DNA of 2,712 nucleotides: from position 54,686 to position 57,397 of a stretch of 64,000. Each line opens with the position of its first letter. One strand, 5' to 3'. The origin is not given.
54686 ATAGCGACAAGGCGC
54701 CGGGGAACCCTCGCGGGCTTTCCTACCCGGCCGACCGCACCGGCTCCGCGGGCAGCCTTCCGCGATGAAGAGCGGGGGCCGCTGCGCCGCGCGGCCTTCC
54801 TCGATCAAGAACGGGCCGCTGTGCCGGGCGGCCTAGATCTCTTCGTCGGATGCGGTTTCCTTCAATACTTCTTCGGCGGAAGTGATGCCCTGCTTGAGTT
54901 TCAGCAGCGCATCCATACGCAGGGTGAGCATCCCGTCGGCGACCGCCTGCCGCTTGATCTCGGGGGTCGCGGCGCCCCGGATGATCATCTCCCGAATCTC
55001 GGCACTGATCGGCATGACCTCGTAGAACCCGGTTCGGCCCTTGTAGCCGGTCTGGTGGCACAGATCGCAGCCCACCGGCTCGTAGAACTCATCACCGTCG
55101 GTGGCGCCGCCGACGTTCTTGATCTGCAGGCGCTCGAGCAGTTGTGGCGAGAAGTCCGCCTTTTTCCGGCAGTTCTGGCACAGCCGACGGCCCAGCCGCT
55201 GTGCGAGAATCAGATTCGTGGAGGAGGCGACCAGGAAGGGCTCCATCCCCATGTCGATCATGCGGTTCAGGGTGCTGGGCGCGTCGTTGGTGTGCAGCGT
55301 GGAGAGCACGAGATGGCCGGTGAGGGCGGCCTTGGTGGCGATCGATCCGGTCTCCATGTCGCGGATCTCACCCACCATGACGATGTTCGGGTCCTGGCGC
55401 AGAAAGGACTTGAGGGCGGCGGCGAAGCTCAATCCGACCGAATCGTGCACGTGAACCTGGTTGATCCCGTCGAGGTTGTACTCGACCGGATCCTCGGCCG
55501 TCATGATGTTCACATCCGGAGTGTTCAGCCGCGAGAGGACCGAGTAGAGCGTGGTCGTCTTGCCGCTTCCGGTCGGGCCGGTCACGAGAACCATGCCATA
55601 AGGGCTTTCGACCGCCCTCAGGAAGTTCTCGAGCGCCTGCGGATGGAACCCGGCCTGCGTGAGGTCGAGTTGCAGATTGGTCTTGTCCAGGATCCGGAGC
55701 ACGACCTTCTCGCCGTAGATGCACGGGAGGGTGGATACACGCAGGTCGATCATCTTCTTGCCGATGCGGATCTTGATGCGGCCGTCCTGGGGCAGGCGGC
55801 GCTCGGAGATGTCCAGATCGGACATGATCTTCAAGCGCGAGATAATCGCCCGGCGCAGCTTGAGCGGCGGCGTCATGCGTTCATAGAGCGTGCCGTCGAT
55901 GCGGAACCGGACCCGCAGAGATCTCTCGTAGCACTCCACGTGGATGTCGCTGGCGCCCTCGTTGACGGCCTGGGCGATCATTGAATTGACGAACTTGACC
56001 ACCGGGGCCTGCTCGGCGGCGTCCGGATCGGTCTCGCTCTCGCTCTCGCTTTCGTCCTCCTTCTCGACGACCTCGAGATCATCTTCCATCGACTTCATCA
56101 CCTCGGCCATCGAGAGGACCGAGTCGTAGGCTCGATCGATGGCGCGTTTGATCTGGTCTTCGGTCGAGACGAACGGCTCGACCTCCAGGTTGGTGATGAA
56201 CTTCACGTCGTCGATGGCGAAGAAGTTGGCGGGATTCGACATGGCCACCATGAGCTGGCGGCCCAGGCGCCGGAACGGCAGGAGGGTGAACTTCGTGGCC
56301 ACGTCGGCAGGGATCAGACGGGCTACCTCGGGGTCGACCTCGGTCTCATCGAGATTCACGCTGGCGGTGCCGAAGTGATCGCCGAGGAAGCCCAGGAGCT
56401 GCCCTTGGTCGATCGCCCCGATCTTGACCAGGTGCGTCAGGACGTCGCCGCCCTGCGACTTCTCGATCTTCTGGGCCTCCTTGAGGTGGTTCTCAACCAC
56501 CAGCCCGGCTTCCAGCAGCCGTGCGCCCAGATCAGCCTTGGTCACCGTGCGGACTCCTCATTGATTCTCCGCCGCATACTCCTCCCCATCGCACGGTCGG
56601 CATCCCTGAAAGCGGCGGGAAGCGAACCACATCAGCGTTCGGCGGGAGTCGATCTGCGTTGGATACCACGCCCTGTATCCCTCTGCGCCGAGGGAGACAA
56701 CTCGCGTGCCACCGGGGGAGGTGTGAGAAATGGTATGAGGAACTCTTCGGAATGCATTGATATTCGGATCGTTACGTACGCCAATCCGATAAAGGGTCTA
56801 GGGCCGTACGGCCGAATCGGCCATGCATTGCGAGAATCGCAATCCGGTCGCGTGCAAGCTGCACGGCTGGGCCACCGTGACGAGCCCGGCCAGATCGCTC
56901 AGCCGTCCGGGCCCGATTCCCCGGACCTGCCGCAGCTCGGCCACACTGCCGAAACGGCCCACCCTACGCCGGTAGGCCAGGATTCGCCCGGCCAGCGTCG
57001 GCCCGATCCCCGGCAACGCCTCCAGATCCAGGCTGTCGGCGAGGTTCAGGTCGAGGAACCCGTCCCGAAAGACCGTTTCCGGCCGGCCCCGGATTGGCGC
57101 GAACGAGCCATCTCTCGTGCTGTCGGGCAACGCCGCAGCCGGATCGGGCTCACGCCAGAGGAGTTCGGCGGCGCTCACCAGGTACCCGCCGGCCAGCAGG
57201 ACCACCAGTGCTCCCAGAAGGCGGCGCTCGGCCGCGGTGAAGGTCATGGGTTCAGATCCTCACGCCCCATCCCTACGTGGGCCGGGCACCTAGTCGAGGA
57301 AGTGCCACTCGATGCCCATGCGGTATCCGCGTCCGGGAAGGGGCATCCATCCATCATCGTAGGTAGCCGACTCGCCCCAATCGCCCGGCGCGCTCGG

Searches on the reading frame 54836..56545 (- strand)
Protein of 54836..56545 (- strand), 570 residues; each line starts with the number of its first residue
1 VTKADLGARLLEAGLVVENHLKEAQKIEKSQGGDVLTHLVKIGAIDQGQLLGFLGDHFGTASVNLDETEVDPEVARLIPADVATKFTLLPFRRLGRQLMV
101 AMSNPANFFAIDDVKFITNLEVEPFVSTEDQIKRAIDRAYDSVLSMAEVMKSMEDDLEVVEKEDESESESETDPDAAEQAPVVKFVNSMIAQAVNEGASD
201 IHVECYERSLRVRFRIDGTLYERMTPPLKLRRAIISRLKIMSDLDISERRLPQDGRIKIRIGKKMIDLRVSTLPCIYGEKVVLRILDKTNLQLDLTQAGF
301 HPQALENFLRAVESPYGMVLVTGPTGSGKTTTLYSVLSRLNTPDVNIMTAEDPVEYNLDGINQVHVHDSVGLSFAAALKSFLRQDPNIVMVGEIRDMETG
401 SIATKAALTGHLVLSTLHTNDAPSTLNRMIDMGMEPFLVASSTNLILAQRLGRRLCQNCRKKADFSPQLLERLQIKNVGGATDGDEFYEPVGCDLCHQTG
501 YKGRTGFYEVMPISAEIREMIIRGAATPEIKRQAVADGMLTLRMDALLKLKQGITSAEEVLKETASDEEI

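Call 38: find_homologous_proteins(query=window:54836-56545:-, max_evalue=1e-100)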
Query window:54836-56545:- (570 aa): 7998 proteins with E <= 1e-100 among 8000 candidates; the best 120 are listed.
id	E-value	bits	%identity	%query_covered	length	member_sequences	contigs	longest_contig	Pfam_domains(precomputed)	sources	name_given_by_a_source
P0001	0.0e+0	1236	98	100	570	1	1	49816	PF05157.21,PF00437.27,PF13191.13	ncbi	-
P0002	0.0e+0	1107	91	98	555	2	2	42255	PF05157.21,PF00437.27,PF13191.13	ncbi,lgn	-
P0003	0.0e+0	1075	85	100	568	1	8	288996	PF05157.21,PF00437.27,PF13191.13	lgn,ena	-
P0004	0.0e+0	1075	85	100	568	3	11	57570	PF05157.21,PF00437.27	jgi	-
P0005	0.0e+0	1015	79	99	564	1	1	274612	PF05157.21,PF00437.27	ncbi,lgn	-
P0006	8.1e-296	1000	77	99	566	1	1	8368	PF05157.21,PF00437.27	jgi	jgi:type IV pilus assembly protein PilB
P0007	5.1e-295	997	79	100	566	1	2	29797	PF05157.21,PF00437.27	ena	-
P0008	3.3e-293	991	78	99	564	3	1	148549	PF05157.21,PF00437.27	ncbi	-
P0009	1.4e-292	989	77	99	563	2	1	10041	PF05157.21,PF00437.27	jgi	jgi:type IV pilus assembly protein PilB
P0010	6.2e-291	984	77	99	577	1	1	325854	PF05157.21,PF00437.27,PF13191.13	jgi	jgi:type IV pilus assembly protein PilB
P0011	4.1e-289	978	77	99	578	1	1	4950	PF05157.21,PF00437.27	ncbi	-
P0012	1.6e-283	959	76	99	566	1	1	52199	PF05157.21,PF00437.27,PF13191.13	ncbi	-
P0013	2.0e-282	956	75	99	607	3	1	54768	PF05157.21,PF00437.27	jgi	jgi:type IV pilus assembly protein PilB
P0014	3.4e-282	955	76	99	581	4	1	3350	PF05157.21,PF00437.27,PF13191.13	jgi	jgi:type IV pilus assembly protein PilB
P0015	3.4e-279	945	75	99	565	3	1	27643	PF05157.21,PF00437.27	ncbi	-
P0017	4.9e-268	908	71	99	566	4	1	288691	PF05157.21,PF00437.27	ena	-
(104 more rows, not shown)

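Call 39: find_encoding_contigs(protein=P0002, flank=10000, max_places=1)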
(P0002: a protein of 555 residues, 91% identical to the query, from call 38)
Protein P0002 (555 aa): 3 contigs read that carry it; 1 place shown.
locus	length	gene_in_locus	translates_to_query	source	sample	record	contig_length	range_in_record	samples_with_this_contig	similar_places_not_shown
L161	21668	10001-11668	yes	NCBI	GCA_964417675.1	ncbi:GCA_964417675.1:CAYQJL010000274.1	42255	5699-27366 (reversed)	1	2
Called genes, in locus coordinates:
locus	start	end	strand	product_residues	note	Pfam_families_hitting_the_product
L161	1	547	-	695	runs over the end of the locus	PF22745:Nlig-Ia, PF01653:DNA_ligase_aden, PF03120:OB_DNA_ligase, PF03119:DNA_ligase_ZBD (weak), PF14520:HHH_5 (faint), PF12826:HHH_2, PF00533:BRCT, PF12738:PTCB-BRCT (weak)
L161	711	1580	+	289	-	PF00535:Glycos_transf_2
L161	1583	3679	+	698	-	PF00270:DEAD, PF13307:Helicase_C_2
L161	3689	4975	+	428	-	PF22039:HUTI_composite_bact (weak), PF01979:Amidohydro_1, PF07969:Amidohydro_3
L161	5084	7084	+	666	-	PF00515:TPR_1 (faint), PF07719:TPR_2 (faint), PF13176:TPR_7 (faint), PF13181:TPR_8 (faint), PF13414:TPR_11 (faint), PF13424:TPR_12 (faint), PF13428:TPR_14 (faint), PF13432:TPR_16 (faint), +2 more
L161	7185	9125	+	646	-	-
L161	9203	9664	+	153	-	-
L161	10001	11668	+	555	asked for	PF13191:AAA_16 (faint), PF05157:MshEN, PF00437:T2SSE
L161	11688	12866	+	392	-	PF00437:T2SSE, PF13604:AAA_30 (faint)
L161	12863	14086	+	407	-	PF28597:T2SSF_N, PF00482:T2SSF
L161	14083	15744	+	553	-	PF00512:HisKA, PF02518:HATPase_c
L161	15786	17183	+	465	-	PF00072:Response_reg, PF00158:Sigma54_activat, PF14532:Sigma54_activ_2, PF07728:AAA_5, PF25601:AAA_lid_14, PF02954:HTH_8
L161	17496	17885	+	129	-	PF07963:N_methyl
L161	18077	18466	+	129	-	-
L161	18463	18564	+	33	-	-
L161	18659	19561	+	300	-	PF00005:ABC_tran, PF13304:AAA_21 (faint)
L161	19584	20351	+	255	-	PF12679:ABC2_membrane_2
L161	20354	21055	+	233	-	-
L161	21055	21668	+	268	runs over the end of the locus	PF06750:A24_N_bact, PF01478:Peptidase_A24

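Call 40: find_encoding_contigs(protein=P0003, flank=10000, max_places=1)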
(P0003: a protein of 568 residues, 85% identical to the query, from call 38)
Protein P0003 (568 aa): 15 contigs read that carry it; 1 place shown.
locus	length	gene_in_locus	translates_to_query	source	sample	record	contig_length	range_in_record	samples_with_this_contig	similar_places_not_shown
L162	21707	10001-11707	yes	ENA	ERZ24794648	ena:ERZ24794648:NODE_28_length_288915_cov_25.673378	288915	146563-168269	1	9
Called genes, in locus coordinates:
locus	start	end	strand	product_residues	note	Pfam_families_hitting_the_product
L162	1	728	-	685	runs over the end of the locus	PF22745:Nlig-Ia, PF01653:DNA_ligase_aden, PF03120:OB_DNA_ligase, PF03119:DNA_ligase_ZBD, PF12826:HHH_2, PF00533:BRCT, PF12738:PTCB-BRCT (weak)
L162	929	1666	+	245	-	PF00535:Glycos_transf_2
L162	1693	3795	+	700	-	PF00270:DEAD (faint), PF13307:Helicase_C_2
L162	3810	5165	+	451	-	PF07969:Amidohydro_3, PF01979:Amidohydro_1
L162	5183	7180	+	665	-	PF14559:TPR_19 (faint), PF00515:TPR_1 (faint), PF07719:TPR_2 (faint), PF13181:TPR_8 (faint), PF13414:TPR_11 (faint), PF13424:TPR_12 (faint), PF13428:TPR_14 (faint), PF13432:TPR_16 (faint)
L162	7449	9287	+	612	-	-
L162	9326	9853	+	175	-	PF12836:HHH_3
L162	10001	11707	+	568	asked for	PF05157:MshEN, PF00437:T2SSE, PF13191:AAA_16 (weak)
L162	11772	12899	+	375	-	PF00437:T2SSE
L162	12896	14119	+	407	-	PF28597:T2SSF_N, PF00482:T2SSF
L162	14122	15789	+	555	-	PF25323:6TM_PilS (weak), PF00989:PAS (weak), PF08448:PAS_4 (weak), PF00512:HisKA, PF02518:HATPase_c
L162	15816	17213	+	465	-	PF00072:Response_reg, PF00158:Sigma54_activat, PF13191:AAA_16 (faint), PF14532:Sigma54_activ_2, PF07728:AAA_5, PF25601:AAA_lid_14, PF02954:HTH_8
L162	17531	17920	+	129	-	PF07963:N_methyl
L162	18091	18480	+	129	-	-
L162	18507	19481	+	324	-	PF00005:ABC_tran, PF13304:AAA_21 (faint)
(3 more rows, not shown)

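Call 41: find_encoding_contigs(protein=P0005, flank=10000, max_places=1)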
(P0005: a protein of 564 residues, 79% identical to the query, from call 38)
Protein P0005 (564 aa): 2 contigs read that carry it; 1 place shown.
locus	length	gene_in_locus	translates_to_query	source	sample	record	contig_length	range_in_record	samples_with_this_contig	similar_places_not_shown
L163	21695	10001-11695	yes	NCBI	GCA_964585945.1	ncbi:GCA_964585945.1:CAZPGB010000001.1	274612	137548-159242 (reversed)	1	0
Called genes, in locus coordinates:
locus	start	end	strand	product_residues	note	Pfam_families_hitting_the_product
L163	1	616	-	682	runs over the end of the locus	PF22745:Nlig-Ia, PF01653:DNA_ligase_aden, PF03120:OB_DNA_ligase, PF03119:DNA_ligase_ZBD, PF14520:HHH_5 (faint), PF12826:HHH_2, PF00533:BRCT, PF12738:PTCB-BRCT (weak)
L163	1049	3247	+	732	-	PF00270:DEAD (faint), PF13307:Helicase_C_2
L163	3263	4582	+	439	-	PF01979:Amidohydro_1, PF07969:Amidohydro_3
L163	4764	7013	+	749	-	PF00515:TPR_1 (faint), PF07719:TPR_2 (faint), PF13174:TPR_6 (faint), PF13181:TPR_8 (faint), PF13414:TPR_11 (faint), PF13428:TPR_14 (faint), PF13432:TPR_16 (faint), PF13424:TPR_12 (weak), +2 more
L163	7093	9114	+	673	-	-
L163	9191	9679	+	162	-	PF12836:HHH_3, PF00633:HHH (faint), PF14520:HHH_5 (faint)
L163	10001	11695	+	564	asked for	PF05157:MshEN, PF00437:T2SSE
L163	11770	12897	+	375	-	PF00437:T2SSE, PF13401:AAA_22 (faint)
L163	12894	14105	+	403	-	PF28597:T2SSF_N, PF00482:T2SSF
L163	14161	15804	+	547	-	PF00989:PAS (faint), PF08448:PAS_4 (faint), PF00512:HisKA, PF02518:HATPase_c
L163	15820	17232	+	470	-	PF00004:AAA (faint), PF00072:Response_reg, PF00158:Sigma54_activat, PF13191:AAA_16 (weak), PF14532:Sigma54_activ_2, PF07728:AAA_5, PF25601:AAA_lid_14, PF02954:HTH_8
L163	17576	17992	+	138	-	PF07963:N_methyl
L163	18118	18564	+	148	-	PF07963:N_methyl (weak)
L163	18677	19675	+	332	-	PF00005:ABC_tran, PF13304:AAA_21 (weak)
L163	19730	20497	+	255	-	PF12679:ABC2_membrane_2, PF12698:ABC2_membrane_3 (weak), PF10920:DUF2705 (weak)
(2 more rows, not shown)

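Call 42: find_encoding_contigs(protein=P0008, flank=10000, max_places=1)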
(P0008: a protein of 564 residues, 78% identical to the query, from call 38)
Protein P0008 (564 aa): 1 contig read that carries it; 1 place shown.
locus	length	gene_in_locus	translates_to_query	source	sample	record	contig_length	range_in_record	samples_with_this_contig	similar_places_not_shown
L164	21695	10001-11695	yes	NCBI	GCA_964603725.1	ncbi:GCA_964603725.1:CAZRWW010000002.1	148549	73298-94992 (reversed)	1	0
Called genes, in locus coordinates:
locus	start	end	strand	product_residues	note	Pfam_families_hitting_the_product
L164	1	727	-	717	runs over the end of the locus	PF22745:Nlig-Ia, PF01653:DNA_ligase_aden, PF03120:OB_DNA_ligase, PF03119:DNA_ligase_ZBD, PF12826:HHH_2, PF14520:HHH_5 (weak), PF00533:BRCT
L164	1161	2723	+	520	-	PF00270:DEAD (faint)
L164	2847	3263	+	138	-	PF13307:Helicase_C_2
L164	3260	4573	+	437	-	PF01979:Amidohydro_1, PF07969:Amidohydro_3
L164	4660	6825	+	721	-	PF07719:TPR_2 (faint), PF13432:TPR_16 (faint), PF14559:TPR_19 (faint), PF00515:TPR_1 (faint), PF13414:TPR_11 (faint), PF13428:TPR_14 (faint), PF13174:TPR_6 (faint), PF13424:TPR_12 (weak), +2 more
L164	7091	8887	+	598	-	-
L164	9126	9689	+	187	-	PF12836:HHH_3, PF00633:HHH (faint)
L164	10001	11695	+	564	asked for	PF05157:MshEN, PF00437:T2SSE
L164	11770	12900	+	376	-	PF00437:T2SSE, PF13401:AAA_22 (weak)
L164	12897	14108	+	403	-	PF28597:T2SSF_N, PF00482:T2SSF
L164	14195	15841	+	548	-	PF00989:PAS (weak), PF00512:HisKA (weak), PF02518:HATPase_c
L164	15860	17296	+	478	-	PF00072:Response_reg, PF00158:Sigma54_activat, PF13191:AAA_16 (weak), PF14532:Sigma54_activ_2, PF07728:AAA_5, PF25601:AAA_lid_14, PF02954:HTH_8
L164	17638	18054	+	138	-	PF07963:N_methyl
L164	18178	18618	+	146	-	PF07963:N_methyl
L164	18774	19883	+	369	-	PF00005:ABC_tran, PF13304:AAA_21 (faint)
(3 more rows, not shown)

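Call 43: find_encoding_contigs(protein=P0010, flank=10000, max_places=1)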
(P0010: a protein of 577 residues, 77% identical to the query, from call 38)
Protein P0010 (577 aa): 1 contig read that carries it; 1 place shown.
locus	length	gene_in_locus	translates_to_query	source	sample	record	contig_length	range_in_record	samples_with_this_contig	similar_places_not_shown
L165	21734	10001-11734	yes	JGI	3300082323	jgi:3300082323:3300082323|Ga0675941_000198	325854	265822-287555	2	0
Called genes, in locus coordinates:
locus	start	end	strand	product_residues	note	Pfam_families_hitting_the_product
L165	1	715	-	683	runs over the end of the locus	PF22745:Nlig-Ia, PF01653:DNA_ligase_aden, PF03120:OB_DNA_ligase, PF03119:DNA_ligase_ZBD, PF12826:HHH_2, PF14520:HHH_5 (weak), PF00533:BRCT, PF12738:PTCB-BRCT (weak)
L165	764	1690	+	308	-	PF13641:Glyco_tranf_2_3 (weak), PF00535:Glycos_transf_2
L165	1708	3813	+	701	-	PF00270:DEAD (weak), PF13307:Helicase_C_2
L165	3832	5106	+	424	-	PF22039:HUTI_composite_bact, PF07969:Amidohydro_3, PF01979:Amidohydro_1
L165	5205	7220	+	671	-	PF00515:TPR_1 (faint), PF07719:TPR_2 (faint), PF09976:TPR_21 (faint), PF13181:TPR_8 (faint), PF13414:TPR_11 (faint), PF13424:TPR_12 (faint), PF13428:TPR_14 (faint), PF13432:TPR_16 (faint), +1 more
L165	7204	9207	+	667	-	-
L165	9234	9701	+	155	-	PF14520:HHH_5 (faint), PF12836:HHH_3, PF00633:HHH (faint)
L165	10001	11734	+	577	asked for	PF05157:MshEN, PF00437:T2SSE, PF13191:AAA_16 (weak)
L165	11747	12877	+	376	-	PF00437:T2SSE, PF13555:AAA_29 (faint), PF13401:AAA_22 (faint)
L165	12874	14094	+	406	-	PF28597:T2SSF_N, PF00482:T2SSF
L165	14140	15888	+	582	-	PF00512:HisKA, PF02518:HATPase_c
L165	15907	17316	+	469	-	PF00072:Response_reg, PF00158:Sigma54_activat, PF14532:Sigma54_activ_2, PF07728:AAA_5 (weak), PF25601:AAA_lid_14, PF02954:HTH_8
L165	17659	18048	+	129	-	PF07963:N_methyl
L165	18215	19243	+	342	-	-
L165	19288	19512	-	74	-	-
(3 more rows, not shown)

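Call 44: find_encoding_contigs(protein=P0012, flank=10000, max_places=1)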
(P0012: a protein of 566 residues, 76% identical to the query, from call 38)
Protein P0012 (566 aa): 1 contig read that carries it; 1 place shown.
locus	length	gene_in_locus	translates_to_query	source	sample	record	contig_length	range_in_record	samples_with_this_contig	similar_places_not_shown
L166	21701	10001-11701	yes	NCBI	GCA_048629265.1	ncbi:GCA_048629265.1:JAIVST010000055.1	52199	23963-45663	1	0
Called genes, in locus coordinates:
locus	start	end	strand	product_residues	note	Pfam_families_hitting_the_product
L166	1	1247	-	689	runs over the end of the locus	PF22745:Nlig-Ia, PF01653:DNA_ligase_aden, PF03120:OB_DNA_ligase, PF03119:DNA_ligase_ZBD, PF14520:HHH_5 (weak), PF12826:HHH_2, PF00633:HHH (weak), PF00533:BRCT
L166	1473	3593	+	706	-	PF00270:DEAD, PF04851:ResIII (faint), PF13307:Helicase_C_2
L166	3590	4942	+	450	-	PF22039:HUTI_composite_bact (weak), PF01979:Amidohydro_1, PF07969:Amidohydro_3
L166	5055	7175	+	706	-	PF00515:TPR_1 (faint), PF07719:TPR_2 (faint), PF13414:TPR_11 (faint), PF13428:TPR_14 (faint), PF13431:TPR_17 (faint), PF13432:TPR_16 (faint), PF24575:TPR_Slam (faint), PF13424:TPR_12 (weak), +6 more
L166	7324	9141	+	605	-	-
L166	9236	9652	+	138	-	PF14520:HHH_5 (faint), PF00633:HHH (faint), PF12836:HHH_3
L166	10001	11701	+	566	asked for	PF05157:MshEN, PF00437:T2SSE, PF13191:AAA_16 (weak)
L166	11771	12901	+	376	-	PF00437:T2SSE, PF13555:AAA_29 (faint), PF13401:AAA_22 (weak)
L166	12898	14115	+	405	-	PF28597:T2SSF_N, PF00482:T2SSF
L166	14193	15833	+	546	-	PF00512:HisKA, PF02518:HATPase_c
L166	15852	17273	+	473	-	PF00072:Response_reg, PF00158:Sigma54_activat, PF14532:Sigma54_activ_2, PF07728:AAA_5, PF25601:AAA_lid_14, PF02954:HTH_8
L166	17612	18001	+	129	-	PF07963:N_methyl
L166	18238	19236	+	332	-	PF00005:ABC_tran, PF13304:AAA_21 (faint)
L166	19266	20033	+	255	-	PF12679:ABC2_membrane_2, PF12730:ABC2_membrane_4 (weak)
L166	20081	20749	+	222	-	-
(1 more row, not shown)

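Call 45: find_encoding_contigs(protein=P0017, flank=10000, max_places=1)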
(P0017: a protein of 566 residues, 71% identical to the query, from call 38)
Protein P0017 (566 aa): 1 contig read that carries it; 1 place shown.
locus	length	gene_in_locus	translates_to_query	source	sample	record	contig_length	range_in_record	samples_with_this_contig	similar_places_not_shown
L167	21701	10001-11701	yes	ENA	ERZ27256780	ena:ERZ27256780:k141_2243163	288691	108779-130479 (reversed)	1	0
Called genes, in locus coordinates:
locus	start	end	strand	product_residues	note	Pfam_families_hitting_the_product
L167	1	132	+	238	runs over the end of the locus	PF00535:Glycos_transf_2, PF13641:Glyco_tranf_2_3 (weak)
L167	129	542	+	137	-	PF10066:DUF2304 (faint)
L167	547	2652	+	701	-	PF00270:DEAD (weak), PF13307:Helicase_C_2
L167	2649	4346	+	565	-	PF17391:Urocanase_N, PF01175:Urocanase, PF17392:Urocanase_C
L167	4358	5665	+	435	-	PF07969:Amidohydro_3, PF01979:Amidohydro_1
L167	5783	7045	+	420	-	PF07719:TPR_2 (faint), PF13181:TPR_8 (faint), PF13424:TPR_12 (faint), PF13428:TPR_14 (faint), PF13432:TPR_16 (faint), PF14559:TPR_19 (faint)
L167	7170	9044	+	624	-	-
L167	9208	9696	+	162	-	PF14520:HHH_5 (faint), PF12836:HHH_3, PF00633:HHH (faint)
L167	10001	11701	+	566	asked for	PF05157:MshEN, PF00437:T2SSE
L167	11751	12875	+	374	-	PF00437:T2SSE, PF06414:Zeta_toxin (faint), PF13191:AAA_16 (weak), PF13401:AAA_22 (faint)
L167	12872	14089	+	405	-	PF28597:T2SSF_N, PF00482:T2SSF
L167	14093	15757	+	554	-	PF00989:PAS, PF08448:PAS_4, PF00512:HisKA, PF02518:HATPase_c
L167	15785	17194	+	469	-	PF00072:Response_reg, PF00158:Sigma54_activat, PF14532:Sigma54_activ_2, PF07728:AAA_5, PF25601:AAA_lid_14, PF02954:HTH_8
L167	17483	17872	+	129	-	PF07963:N_methyl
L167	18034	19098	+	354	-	PF00005:ABC_tran, PF13304:AAA_21 (faint)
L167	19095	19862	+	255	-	PF12679:ABC2_membrane_2, PF12730:ABC2_membrane_4 (weak)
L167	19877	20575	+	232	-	PF13432:TPR_16 (faint), PF13428:TPR_14 (faint)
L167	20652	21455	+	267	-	PF06750:A24_N_bact, PF01478:Peptidase_A24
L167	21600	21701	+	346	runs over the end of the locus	PF11104:PilM_2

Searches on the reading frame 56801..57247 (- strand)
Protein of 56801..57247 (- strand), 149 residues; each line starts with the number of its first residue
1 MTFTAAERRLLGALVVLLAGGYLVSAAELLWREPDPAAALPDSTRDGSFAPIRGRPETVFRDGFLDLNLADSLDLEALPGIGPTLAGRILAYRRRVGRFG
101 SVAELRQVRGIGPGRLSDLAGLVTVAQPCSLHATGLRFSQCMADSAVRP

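Call 66: search_protein_families(library=ncbifam, proteins=[window:56801-57247:-], max_evalue=0.00001)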
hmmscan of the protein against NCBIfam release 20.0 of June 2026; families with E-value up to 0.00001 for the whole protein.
window:56801-57247:- (149 aa): 2 families
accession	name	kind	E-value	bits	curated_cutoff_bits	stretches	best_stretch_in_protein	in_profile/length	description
TIGR01259.1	comE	subfamily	1.1e-12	47.9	152.35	1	64-125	59-120/120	comEA protein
TIGR00426.1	TIGR00426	subfamily_domain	1.7e-07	31.2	53.1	1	67-114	10-58/69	competence protein ComEA helix-hairpin-helix repeat region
